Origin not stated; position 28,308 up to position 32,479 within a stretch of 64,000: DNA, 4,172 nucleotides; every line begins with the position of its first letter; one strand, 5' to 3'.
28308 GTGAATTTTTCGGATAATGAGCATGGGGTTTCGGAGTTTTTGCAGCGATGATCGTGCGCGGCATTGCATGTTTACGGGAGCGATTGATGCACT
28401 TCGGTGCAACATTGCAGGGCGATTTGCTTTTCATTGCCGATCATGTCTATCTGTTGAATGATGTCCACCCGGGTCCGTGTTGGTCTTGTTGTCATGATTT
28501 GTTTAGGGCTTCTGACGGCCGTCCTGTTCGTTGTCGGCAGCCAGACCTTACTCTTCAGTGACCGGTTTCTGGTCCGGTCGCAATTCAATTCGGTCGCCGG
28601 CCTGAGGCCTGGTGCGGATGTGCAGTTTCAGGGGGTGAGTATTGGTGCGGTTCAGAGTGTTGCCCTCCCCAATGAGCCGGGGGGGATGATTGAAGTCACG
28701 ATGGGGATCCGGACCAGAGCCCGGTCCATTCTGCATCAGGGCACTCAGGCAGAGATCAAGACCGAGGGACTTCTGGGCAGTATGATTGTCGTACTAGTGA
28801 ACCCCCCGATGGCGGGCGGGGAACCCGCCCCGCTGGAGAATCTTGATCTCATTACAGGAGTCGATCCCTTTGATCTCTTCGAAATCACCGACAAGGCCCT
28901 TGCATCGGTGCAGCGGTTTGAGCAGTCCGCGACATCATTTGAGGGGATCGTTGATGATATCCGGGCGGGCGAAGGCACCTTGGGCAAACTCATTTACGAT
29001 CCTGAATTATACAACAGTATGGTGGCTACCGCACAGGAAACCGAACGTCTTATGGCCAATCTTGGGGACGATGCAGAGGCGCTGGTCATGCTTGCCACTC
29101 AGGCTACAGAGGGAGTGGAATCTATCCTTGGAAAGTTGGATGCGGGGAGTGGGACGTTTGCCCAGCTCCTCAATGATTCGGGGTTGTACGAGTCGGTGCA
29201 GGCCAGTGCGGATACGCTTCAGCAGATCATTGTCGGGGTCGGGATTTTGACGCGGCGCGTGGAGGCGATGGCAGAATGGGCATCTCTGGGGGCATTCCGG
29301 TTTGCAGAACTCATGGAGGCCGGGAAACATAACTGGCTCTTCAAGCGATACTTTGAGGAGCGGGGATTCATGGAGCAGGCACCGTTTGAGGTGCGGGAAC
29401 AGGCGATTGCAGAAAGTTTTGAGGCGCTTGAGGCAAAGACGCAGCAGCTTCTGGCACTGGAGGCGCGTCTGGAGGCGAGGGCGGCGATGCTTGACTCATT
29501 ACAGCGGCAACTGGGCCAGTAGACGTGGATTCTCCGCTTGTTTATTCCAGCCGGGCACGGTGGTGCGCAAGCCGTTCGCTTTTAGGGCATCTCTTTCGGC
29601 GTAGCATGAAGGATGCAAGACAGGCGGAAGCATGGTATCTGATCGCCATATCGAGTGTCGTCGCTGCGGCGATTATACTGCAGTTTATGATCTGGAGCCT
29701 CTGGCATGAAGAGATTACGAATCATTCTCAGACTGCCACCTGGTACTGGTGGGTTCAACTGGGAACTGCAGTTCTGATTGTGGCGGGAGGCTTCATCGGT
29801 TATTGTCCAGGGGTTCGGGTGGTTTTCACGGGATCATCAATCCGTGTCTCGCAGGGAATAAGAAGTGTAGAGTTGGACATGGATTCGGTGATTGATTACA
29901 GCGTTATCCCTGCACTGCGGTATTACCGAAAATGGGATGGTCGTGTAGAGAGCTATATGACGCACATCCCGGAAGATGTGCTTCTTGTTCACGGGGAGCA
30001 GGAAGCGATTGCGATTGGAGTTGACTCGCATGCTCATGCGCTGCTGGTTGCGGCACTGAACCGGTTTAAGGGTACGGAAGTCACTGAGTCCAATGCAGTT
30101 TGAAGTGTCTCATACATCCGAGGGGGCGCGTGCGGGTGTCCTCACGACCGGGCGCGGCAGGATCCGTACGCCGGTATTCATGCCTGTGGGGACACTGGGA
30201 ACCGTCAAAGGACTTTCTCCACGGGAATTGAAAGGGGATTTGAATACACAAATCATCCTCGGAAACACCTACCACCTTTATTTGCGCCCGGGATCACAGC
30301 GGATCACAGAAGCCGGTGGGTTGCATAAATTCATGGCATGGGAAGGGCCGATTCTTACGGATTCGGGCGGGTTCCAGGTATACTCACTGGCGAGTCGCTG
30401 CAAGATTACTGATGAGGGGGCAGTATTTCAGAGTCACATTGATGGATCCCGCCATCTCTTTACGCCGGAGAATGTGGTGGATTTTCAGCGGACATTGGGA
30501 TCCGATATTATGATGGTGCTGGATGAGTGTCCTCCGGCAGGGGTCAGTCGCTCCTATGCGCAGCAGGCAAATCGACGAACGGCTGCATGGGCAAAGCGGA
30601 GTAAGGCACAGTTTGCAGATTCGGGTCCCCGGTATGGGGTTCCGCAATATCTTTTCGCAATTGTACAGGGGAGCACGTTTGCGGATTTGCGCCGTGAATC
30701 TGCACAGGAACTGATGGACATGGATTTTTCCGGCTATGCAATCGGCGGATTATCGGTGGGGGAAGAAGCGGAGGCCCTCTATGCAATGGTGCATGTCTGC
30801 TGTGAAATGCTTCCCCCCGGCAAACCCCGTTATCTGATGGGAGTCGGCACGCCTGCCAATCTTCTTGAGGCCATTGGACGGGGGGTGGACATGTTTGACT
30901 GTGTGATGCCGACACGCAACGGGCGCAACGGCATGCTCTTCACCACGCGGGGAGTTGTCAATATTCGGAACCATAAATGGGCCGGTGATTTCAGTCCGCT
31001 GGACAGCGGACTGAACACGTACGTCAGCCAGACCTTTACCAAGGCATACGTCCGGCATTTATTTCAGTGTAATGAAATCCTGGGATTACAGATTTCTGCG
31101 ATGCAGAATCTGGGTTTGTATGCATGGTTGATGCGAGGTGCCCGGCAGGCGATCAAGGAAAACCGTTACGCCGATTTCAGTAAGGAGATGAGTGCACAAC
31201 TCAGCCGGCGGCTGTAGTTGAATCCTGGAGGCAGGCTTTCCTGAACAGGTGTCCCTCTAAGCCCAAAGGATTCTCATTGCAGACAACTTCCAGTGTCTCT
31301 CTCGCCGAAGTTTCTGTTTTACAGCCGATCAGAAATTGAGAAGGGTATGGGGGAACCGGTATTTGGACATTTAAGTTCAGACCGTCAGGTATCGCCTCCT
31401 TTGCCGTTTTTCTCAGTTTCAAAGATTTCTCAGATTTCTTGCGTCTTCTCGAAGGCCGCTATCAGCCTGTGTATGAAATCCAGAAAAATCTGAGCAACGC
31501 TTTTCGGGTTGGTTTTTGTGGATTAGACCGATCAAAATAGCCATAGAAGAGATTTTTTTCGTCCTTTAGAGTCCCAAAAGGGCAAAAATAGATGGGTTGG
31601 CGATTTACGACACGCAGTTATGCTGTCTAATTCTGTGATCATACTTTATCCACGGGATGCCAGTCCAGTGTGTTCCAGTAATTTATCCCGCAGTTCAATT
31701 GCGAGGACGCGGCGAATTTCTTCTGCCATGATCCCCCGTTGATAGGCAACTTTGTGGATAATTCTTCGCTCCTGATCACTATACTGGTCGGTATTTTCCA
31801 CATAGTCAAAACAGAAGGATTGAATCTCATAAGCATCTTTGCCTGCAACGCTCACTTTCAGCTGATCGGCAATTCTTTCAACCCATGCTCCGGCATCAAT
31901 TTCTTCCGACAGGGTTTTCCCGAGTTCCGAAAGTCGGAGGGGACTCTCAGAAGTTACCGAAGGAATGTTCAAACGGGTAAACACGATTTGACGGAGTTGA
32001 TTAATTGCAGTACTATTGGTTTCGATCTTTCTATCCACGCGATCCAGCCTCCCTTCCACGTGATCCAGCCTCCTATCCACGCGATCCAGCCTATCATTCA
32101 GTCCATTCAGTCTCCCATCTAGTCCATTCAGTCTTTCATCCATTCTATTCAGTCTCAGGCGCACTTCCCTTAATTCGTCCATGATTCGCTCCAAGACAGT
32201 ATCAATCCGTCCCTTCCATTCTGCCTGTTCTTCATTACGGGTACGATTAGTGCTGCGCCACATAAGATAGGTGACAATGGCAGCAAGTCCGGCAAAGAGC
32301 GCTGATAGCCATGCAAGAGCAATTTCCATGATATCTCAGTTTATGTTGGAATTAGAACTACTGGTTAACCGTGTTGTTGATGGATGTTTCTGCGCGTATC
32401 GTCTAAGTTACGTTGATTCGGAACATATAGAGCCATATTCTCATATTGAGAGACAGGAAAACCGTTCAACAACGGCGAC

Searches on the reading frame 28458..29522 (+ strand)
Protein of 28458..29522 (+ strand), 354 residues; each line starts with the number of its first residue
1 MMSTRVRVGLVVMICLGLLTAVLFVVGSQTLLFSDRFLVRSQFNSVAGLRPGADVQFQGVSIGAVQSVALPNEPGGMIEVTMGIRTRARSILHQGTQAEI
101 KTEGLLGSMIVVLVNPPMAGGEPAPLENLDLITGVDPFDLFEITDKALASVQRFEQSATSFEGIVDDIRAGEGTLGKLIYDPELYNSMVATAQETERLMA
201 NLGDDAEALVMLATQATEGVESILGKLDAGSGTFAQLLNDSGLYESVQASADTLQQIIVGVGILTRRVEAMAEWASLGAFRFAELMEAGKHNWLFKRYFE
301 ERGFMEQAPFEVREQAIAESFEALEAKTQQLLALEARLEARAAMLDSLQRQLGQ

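Call 72: search_protein_families(library=pfam, proteins=[window:28458-29522:+], max_evalue=0.00001)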
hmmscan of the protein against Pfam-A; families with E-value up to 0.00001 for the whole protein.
window:28458-29522:+ (354 aa): 1 family
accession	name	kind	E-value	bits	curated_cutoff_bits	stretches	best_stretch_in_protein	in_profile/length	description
PF02470.25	MlaD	-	3.8e-14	53.1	25.1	1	39-113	5-78/81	MlaD protein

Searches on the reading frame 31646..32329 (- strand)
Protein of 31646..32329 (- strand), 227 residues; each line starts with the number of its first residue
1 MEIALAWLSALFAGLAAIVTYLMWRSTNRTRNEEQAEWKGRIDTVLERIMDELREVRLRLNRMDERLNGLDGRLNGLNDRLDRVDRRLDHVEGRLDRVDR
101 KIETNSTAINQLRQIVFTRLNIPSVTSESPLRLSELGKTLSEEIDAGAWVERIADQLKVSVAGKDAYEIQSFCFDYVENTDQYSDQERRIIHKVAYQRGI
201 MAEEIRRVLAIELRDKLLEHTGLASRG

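Call 42: search_protein_families(library=pfam, proteins=[window:31646-32329:-], max_evalue=0.001)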
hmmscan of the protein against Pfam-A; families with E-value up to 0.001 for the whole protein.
window:31646-32329:- (227 aa): 3 families
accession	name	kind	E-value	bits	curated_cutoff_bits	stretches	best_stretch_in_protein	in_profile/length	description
PF10498.14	IFT57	-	0.0002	20.9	40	0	42-115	266-338/360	Intra-flagellar transport protein 57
PF23991.1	DUF7310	-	0.00044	21.1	40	0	49-102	28-81/83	Coiled-coil region of unknown function (DUF7310)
PF10779.14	XhlA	-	0.00045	20.8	34.7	0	62-98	8-44/67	Haemolysin XhlA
